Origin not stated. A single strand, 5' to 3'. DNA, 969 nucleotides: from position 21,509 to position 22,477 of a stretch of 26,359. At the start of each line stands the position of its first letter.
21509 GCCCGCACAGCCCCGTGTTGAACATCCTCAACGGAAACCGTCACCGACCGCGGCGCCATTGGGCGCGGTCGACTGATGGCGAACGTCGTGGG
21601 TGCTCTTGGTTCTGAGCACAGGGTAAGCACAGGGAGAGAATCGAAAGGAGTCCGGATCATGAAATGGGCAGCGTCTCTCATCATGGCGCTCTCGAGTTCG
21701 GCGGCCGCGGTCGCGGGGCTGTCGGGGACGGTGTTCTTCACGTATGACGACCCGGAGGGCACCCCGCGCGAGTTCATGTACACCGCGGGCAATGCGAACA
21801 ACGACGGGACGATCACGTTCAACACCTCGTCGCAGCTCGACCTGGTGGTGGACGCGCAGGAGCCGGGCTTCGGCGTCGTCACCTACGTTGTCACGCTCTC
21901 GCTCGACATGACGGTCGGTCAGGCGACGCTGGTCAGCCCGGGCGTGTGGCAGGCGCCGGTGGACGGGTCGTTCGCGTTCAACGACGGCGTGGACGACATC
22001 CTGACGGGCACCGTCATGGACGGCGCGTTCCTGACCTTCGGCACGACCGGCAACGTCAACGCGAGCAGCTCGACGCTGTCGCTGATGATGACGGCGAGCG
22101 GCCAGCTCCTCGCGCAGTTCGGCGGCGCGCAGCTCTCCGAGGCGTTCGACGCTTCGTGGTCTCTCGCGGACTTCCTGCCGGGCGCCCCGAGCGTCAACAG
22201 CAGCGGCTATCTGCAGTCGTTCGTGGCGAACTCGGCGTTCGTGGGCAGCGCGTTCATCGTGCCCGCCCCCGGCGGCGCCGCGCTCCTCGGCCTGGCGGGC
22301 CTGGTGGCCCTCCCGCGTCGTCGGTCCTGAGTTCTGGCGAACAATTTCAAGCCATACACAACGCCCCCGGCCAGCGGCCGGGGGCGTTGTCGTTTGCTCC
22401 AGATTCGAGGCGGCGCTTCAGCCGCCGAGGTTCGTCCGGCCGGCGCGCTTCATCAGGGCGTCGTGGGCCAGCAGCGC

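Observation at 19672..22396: Tandem array of three monocistronic paralogs encoding small secreted proteins with a variant PEP-CTERM tail (VP[AT]PG...RRR)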

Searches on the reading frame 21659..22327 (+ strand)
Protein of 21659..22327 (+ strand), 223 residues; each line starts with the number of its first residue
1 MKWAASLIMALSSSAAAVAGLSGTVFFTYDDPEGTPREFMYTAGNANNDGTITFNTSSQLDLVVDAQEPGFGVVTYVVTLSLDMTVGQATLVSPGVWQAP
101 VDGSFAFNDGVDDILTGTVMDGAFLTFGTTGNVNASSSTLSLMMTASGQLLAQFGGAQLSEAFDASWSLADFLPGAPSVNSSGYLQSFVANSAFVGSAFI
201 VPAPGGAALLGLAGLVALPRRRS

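Call 5: search_protein_families(library=ncbifam, proteins=[window:21659-22327:+], max_evalue=10)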
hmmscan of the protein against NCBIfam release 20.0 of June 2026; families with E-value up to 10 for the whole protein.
window:21659-22327:+ (223 aa): 1 family
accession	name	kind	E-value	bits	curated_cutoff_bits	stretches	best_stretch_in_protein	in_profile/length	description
NF011776.0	PRK15239.1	equivalog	0.0066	16.4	230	1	4-93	7-96/197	putative fimbrial protein StaA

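Call 6: search_protein_families(library=pfam, proteins=[window:21659-22327:+], max_evalue=10)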
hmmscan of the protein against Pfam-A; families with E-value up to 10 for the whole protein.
window:21659-22327:+ (223 aa): 0 families

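Call 9: find_homologous_proteins(query=window:21659-22327:+, max_evalue=0.001)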
Query window:21659-22327:+ (223 aa): 10 proteins with E <= 0.001 among 6301 candidates.
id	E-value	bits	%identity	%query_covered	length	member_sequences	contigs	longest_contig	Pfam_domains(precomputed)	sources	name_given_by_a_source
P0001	3.6e-135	466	100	100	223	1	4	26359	-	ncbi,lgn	-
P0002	6.5e-86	305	66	100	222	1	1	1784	-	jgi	jgi:hypothetical protein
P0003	1.1e-72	262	61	94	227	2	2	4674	-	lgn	-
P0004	3.3e-71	257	59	100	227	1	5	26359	-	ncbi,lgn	-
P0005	7.7e-70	253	60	91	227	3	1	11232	-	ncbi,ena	-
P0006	2.2e-66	242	56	100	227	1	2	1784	-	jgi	jgi:hypothetical protein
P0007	2.1e-60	222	56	96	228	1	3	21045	-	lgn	-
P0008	5.4e-58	214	53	100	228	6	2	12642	-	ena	-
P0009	4.5e-37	146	45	89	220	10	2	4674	-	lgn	-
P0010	3.2e-17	81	35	98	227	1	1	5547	-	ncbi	ncbi:MAG: PEP-CTERM sorting domain-containing protein [Planctomycetota bacterium]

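Call 15: search_protein_families(library=ncbifam, alignment_id=A2, max_evalue=10)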
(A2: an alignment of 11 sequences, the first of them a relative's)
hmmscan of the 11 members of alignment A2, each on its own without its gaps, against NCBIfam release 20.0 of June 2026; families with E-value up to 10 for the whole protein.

A. member 1, P0001 (223 aa): 1 family
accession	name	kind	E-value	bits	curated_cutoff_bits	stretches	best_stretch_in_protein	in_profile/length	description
NF011776.0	PRK15239.1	equivalog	0.0066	16.4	230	1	4-93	7-96/197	putative fimbrial protein StaA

B. families by the number of members that match (of 11 scanned): 16 families
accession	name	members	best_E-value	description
NF038125.1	PEP_CTERM_THxN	3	5.7e-06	THxN family PEP-CTERM protein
NF041927.1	Xrt_dep_XDP1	3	0.0014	exosortase-dependent surface protein XDP1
TIGR03901.2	MYXO-CTERM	3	0.013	MYXO-CTERM sorting domain-containing protein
TIGR03867.1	MprA_tail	3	0.28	MprA protease, GlyGly-CTERM protein-sorting domain-containing form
NF038126.1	PEP_CTERM_FxDxF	2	0.002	FxDxF family PEP-CTERM protein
NF041538.1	PEP_EDSA_1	1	0.00063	EDSAP-1 family PEP-CTERM protein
NF038129.1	PEP_NF038129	1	0.00075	NF038129 family PEP-CTERM protein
NF038124.1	PEP_CTERM_TLD_A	1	0.0032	PEP_CTERM-anchored TLD domain-containing protein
NF011776.0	PRK15239.1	1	0.0066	putative fimbrial protein StaA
NF033554.9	floc_PepA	1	0.01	flocculation-associated PEP-CTERM protein PepA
NF038120.1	PEP_CTERM_QFxxD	1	0.027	NF038120 family PEP-CTERM protein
NF033947.0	PEP-cistern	1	0.033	cistern family PEP-CTERM protein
NF035944.1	PEPxxWA-CTERM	1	0.043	PEPxxWA-CTERM sorting domain-containing protein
NF051472.1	LyManIsomGneg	1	0.12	D-lyxose/D-mannose isomerase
NF040835.1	sulfhyd_HydG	1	0.22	NADPH-dependent hydrogenase/sulfhydrogenase 1 subunit gamma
TIGR02595.1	PEP_CTERM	1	8.5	PEP-CTERM sorting domain-containing protein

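Call 22: find_encoding_contigs(protein=P0003, flank=10000, max_places=4)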
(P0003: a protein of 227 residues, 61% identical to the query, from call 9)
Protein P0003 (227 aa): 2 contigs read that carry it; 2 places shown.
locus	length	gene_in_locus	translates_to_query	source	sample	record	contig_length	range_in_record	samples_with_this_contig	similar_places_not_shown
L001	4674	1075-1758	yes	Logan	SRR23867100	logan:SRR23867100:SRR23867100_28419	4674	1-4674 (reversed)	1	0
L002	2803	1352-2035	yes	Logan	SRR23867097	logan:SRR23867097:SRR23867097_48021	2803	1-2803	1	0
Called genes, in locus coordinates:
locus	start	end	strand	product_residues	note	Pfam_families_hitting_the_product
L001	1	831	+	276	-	?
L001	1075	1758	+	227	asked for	-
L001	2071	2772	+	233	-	-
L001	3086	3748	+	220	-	-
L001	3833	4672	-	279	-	?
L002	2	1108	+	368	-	?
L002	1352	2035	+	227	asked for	-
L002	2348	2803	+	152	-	?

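Call 23: find_encoding_contigs(protein=P0007, flank=10000, max_places=4)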
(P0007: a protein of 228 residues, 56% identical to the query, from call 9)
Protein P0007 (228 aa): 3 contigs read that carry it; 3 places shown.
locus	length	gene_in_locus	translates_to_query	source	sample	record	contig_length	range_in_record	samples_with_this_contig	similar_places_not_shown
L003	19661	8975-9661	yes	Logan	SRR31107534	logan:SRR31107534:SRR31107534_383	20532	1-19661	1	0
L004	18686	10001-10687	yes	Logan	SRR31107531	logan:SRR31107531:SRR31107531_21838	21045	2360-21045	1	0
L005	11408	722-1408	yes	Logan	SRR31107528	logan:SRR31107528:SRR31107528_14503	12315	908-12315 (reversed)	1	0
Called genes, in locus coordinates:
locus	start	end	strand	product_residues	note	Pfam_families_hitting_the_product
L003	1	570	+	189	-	?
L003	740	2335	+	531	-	PF01145:Band_7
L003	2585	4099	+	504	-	PF00069:Pkinase, PF07714:PK_Tyr_Ser-Thr, PF03109:ABC1 (weak)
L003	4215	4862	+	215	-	PF00923:TAL_FSA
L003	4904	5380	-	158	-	PF14588:YjgF_endoribonc, PF01042:Ribonuc_L-PSP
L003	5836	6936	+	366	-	PF07963:N_methyl (weak)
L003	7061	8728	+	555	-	PF00919:UPF0004, PF04055:Radical_SAM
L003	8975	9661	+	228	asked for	-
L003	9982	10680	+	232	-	-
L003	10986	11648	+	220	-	-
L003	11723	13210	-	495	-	PF02113:Peptidase_S13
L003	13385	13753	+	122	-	PF01588:tRNA_bind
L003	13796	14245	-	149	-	-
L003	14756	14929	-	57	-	-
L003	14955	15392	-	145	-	-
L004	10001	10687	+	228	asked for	-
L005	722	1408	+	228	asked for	-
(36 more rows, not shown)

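Call 29: find_encoding_contigs(protein=P0002, flank=10000, max_places=4)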
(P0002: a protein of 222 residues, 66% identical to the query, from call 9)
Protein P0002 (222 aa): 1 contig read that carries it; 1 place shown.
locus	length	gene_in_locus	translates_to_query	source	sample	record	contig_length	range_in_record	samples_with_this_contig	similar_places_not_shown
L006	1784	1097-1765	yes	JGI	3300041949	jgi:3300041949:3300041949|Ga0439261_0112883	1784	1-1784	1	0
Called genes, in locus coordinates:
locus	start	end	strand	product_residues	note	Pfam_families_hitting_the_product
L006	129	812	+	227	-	-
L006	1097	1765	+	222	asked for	-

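Call 30: find_encoding_contigs(protein=P0010, flank=10000, max_places=4)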
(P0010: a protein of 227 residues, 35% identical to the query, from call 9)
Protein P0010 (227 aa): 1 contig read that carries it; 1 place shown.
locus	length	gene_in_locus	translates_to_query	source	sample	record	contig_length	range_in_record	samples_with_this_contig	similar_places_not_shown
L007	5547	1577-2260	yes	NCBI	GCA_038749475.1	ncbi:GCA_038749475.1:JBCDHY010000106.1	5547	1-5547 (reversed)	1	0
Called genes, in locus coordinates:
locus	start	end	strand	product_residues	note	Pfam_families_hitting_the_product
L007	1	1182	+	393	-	PF14684:Tricorn_C1, PF14685:PDZ_Tricorn, PF03572:Peptidase_S41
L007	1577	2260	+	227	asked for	-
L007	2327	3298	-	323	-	PF01259:SAICAR_synt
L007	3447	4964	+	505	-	PF00331:Glyco_hydro_10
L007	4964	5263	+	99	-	PF14520:HHH_5 (faint), PF12836:HHH_3, PF00633:HHH (faint)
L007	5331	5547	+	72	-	?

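Call 31: find_encoding_contigs(protein=P0005, flank=10000, max_places=4)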
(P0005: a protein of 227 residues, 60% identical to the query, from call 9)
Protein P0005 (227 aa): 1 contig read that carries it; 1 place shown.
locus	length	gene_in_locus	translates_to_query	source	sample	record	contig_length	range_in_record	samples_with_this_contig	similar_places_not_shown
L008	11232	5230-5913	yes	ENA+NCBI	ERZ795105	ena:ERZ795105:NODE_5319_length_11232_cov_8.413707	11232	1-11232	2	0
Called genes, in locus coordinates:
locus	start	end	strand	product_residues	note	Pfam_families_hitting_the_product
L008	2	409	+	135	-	?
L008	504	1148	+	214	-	PF00923:TAL_FSA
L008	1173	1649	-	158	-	PF14588:YjgF_endoribonc, PF01042:Ribonuc_L-PSP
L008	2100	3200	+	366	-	PF07963:N_methyl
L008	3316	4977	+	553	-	PF00919:UPF0004, PF04055:Radical_SAM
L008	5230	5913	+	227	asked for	-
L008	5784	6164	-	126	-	-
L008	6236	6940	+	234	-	-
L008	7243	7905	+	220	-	-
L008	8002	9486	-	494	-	PF02113:Peptidase_S13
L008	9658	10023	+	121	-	PF01588:tRNA_bind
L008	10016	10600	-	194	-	-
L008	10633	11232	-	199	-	?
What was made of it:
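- Checked: The same array of three lies between the same flanking genes (a MiaB-like gene and PBP4) in related assemblies (calls 22, 23, 31).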

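Call 32: predict_structure(alignment_id=A2)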
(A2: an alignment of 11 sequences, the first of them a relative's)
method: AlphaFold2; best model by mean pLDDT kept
length: 223 residues; sequences in the alignment: 11
mean_pLDDT: 81.0   pTM: 0.73
mean pLDDT of the five models: 81.0, 79.6, 78.9, 78.2, 75.0
residues with pLDDT >= 90: 103; 70-90: 67; 50-70: 36; < 50: 17
segments of 3 or more residues with pLDDT < 50: 1-7, 9-18
pLDDT, mean of each block of 10 residues (from residue 1): 45 48 85 74 95 82 81 88 94 91 94 92 90 84 86 80 87 89 94 90 62 58 62
secondary structure, 60 per line:
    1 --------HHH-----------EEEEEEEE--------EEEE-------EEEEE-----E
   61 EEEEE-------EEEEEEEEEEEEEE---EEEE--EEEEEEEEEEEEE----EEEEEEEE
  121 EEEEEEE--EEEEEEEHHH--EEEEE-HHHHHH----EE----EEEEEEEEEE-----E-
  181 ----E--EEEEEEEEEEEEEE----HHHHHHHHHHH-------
elements in order: E23-30 E39-42 E50-54 E60-65 E73-86 E90-93 E96-108 E113-127 E130-136 E142-146 H148-153 E164-173 E188-201 H206-216

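Call 44: find_related_loci(query=A2, collection=genome_contigs, flank=10000)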
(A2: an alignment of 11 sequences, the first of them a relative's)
Query A2 (223 aa) in genome_contigs; peptide patterns used: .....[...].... (x = any residue, [..] = any of these).
32 stretches matched a pattern; 5 encode a relative of the query (tblastn E <= 1e-3); 5 distinct loci.
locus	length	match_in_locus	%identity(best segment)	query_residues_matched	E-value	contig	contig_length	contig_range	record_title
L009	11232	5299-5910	60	21-223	1e-76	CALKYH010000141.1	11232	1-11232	MAG TPA_asm: uncultured bacterium isolate SRR6227243_bin.7_CONCOCT_v1.1_MAG genome assembly, contig: ERZ795105.5319, who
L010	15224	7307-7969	43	8-222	4e-44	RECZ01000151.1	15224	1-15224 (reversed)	MAG: Phycisphaerales bacterium isolate DLM2.Bin74 NODE_5498_length_15224_cov_10.7227, whole genome shotgun sequence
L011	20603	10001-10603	46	24-222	8e-42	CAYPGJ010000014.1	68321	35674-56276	MAG TPA_asm: uncultured Phycisphaeraceae bacterium isolate binchicken_co322_86 genome assembly, contig: NODE_783_length_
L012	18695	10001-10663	45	6-222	5e-41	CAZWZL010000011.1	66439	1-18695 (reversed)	MAG TPA_asm: uncultured Phycisphaeraceae bacterium isolate SRP287453_co1_342 genome assembly, contig: NODE_604_length_66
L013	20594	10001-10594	45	24-219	1e-36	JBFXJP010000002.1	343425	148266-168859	MAG: Phycisphaerales bacterium isolate CA_2019_TPIn_54 NODE_82_length_343425_cov_13.985135_TPIn, whole genome shotgun se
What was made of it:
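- The five genome hits are MAGs, four of them named Phycisphaerales or Phycisphaeraceae (call 44).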

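Call 45: find_encoding_contigs(protein=P0001, flank=1000, max_places=6)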
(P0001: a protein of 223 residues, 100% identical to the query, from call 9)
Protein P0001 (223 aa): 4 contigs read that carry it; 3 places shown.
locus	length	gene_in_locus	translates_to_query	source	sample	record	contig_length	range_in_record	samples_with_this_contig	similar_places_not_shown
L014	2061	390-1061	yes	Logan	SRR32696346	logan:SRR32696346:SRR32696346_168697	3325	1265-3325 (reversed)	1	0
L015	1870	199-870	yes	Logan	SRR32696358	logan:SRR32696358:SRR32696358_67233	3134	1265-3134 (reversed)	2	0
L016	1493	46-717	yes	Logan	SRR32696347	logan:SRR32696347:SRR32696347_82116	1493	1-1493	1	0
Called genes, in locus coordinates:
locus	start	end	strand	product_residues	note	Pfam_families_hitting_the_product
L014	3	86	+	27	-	?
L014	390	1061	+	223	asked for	-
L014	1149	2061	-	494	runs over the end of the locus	PF02113:Peptidase_S13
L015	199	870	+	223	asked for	-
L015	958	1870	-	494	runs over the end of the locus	PF02113:Peptidase_S13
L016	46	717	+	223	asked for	-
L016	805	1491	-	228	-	?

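Call 63: search_protein_families(library=pfam, alignment_id=A6, max_evalue=0.01)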
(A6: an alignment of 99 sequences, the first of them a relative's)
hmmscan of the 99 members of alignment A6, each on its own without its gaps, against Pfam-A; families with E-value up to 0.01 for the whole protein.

A. member 1, P0001 (223 aa): 0 families

B. families by the number of members that match (of 99 scanned): 6 families
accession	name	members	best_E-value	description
PF07589.16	PEP-CTERM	4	0.00015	PEP-CTERM motif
PF09134.16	Invasin_D3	1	0.0032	Invasin, domain 3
PF11715.16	Beta-prop_Nup120_160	1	0.0044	Nucleoporin Nup120/160, beta-propeller domain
PF04151.21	PPC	1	0.0052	Bacterial pre-peptidase C-terminal domain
PF03613.19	EIID-AGA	1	0.0062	PTS system mannose/fructose/sorbose family IID component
PF06483.16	ChiC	1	0.0098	Chitinase C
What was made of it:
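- On PEP-CTERM sorting domain (TIGR02595 / PF07589): PF07589 is hit by 4 of 99 members (call 63).
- Only 4 of 99 family members hit PF07589 (call 63).
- Tried and rejected: Core against Pfam and NCBIfam: nothing beyond tail matches (calls 5, 6, 15, 63).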

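Call 70: find_related_loci(query=A8, collection=metagenome_contigs, flank=10000)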
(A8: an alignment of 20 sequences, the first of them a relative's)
Query A8 (223 aa) in metagenome_contigs; peptide patterns used: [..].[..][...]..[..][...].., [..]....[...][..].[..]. (x = any residue, [..] = any of these).
404 stretches matched a pattern; 17 encode a relative of the query (tblastn E <= 1e-3); 17 distinct loci.
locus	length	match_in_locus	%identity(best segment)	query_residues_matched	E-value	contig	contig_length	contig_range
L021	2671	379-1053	54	2-223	1e-66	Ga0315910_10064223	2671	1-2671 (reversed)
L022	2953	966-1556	44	25-222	8e-38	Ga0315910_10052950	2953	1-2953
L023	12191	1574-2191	36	14-209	6e-31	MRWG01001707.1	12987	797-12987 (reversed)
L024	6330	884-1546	35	19-223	1e-26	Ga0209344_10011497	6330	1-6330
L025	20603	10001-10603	39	16-204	4e-25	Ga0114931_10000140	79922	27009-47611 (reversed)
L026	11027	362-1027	32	6-222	1e-20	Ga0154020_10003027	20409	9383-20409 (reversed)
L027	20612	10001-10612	37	23-223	6e-19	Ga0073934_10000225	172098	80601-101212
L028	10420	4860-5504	31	8-222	2e-16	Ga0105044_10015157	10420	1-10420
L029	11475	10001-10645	30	8-222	5e-16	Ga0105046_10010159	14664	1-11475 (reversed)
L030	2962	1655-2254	33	25-215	1e-15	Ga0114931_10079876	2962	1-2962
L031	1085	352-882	31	48-216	2e-15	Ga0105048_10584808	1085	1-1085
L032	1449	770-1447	30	3-215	3e-11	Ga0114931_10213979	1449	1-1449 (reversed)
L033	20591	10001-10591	33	27-216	5e-11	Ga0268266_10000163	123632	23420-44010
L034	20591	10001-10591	33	27-216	5e-11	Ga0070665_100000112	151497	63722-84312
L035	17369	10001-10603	31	27-216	1e-10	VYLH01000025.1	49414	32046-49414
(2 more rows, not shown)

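Call 87: predict_structure(alignment_id=A6)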
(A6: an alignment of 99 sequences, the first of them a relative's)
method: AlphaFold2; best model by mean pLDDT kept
length: 223 residues; sequences in the alignment: 99
mean_pLDDT: 91.2   pTM: 0.82
mean pLDDT of the five models: 91.2, 90.5, 90.3, 90.0, 89.9
residues with pLDDT >= 90: 169; 70-90: 30; 50-70: 24; < 50: 0
segments of 3 or more residues with pLDDT < 50: none
pLDDT, mean of each block of 10 residues (from residue 1): 64 59 94 89 98 89 97 97 98 98 98 98 97 97 97 95 97 96 98 97 76 83 73
secondary structure, 60 per line:
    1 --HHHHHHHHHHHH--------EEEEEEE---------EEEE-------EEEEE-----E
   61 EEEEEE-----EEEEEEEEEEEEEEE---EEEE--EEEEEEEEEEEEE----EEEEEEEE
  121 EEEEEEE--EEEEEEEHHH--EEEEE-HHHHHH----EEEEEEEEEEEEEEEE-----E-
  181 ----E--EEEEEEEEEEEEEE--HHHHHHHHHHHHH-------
elements in order: H3-14 E23-29 E39-42 E50-54 E60-66 E72-86 E90-93 E96-108 E113-127 E130-136 E142-146 H148-153 E158-173 E188-201 H204-216
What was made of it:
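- Fold: pLDDT 91.2, pTM 0.82, all-beta barrel (call 87). The predicted strands are long, 13-16 residues (call 87).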

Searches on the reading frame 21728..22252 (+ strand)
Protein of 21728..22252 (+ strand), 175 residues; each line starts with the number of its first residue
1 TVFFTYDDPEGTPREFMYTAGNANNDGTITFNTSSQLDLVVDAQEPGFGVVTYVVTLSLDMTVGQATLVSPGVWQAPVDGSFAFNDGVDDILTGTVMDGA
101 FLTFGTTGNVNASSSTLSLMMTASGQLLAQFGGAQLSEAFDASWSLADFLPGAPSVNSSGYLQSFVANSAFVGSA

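Call 33: search_protein_representatives(alignment_id=A3)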
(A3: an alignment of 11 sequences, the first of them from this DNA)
Query: 11 sequences, 174 profile positions. Proteins with E-value up to 0.001 (for the whole library): 95; up to 1e-10: 81; up to 1e-30: 12. The best 95 are listed.
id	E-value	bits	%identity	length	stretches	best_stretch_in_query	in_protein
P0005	2.7e-80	284.7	-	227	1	1-174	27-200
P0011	1.9e-58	213.5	-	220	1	1-174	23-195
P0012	4.6e-58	212.3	-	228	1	2-173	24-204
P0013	4.0e-53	196.2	-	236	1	1-174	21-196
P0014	5.6e-52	192.5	-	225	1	1-174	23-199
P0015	1.3e-48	181.5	-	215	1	2-174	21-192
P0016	4.0e-39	150.6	-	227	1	2-174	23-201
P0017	2.5e-36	141.5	-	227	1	2-174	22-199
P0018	4.1e-34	134.3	-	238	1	1-174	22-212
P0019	6.2e-33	130.5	-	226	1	2-173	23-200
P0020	1.2e-32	129.5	-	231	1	2-174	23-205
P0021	1.5e-31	126.0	-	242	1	2-174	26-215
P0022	4.7e-30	121.1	-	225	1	2-173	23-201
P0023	9.9e-30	120.0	-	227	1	1-174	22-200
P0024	1.5e-29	119.4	-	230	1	2-174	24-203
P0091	2.1e-10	57.1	-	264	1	2-174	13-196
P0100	5.1e-07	46.1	-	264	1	20-147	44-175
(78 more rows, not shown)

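Call 64: search_solved_structures(query=A3, max_evalue=10)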
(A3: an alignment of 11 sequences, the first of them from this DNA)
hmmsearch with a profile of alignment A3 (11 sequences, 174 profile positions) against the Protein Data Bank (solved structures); distinct sequences matched with E-value up to 10: 38.
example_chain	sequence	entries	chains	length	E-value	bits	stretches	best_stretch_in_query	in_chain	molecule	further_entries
4tnm_A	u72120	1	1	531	0.0096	19.1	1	102-152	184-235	Importin subunit alpha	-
3tj3_A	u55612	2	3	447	0.0098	19.1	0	111-150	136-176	Importin subunit alpha-1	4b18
2jdq_A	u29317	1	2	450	0.01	19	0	111-150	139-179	IMPORTIN ALPHA-1 SUBUNIT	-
6wx9_A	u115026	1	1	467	0.012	18.8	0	111-150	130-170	Importin subunit alpha-5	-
4bpl_A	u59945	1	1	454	0.016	18.4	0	119-153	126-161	IMPORTIN SUBUNIT ALPHA-1A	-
4bqk_A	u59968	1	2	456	0.016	18.3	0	119-153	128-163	IMPORTIN SUBUNIT ALPHA-1A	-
20ze_A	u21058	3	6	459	0.02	18.1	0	118-153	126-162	Importin subunit alpha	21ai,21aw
4uad_A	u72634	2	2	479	0.022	18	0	102-150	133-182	Importin subunit alpha-7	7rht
2yns_A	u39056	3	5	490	0.024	17.8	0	121-153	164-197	IMPORTIN SUBUNIT ALPHA-1A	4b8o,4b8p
4b8j_A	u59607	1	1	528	0.035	17.3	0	121-153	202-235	IMPORTIN SUBUNIT ALPHA-1A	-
20yg_A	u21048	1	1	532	0.04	17.1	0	118-153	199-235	Importin subunit alpha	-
7vps_A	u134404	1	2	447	0.085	16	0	96-150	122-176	Importin subunit alpha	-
7vpt_A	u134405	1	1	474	0.12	15.6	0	96-150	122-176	C. glabrata importin alpha ARM domain - Upc2 NLS fusion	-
4r71_E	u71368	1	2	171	0.32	14.1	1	24-93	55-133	30S ribosomal protein S1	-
8oh7_A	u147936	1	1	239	0.32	14.1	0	120-151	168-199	Designed Armadillo repeat protein with four internal modules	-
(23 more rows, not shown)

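Call 97: search_protein_families(library=pfam, proteins=[P0091, P0100], max_evalue=0.01)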
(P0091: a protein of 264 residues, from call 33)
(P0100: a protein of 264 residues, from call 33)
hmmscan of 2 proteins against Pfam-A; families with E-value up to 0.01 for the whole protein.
P0091 (264 aa): 0 families

P0100 (264 aa): 0 families
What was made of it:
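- Tried and rejected: The Asp-rich C-termini of P0091 and P0100 look dockerin-like by eye but get no Pfam hit (call 97).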
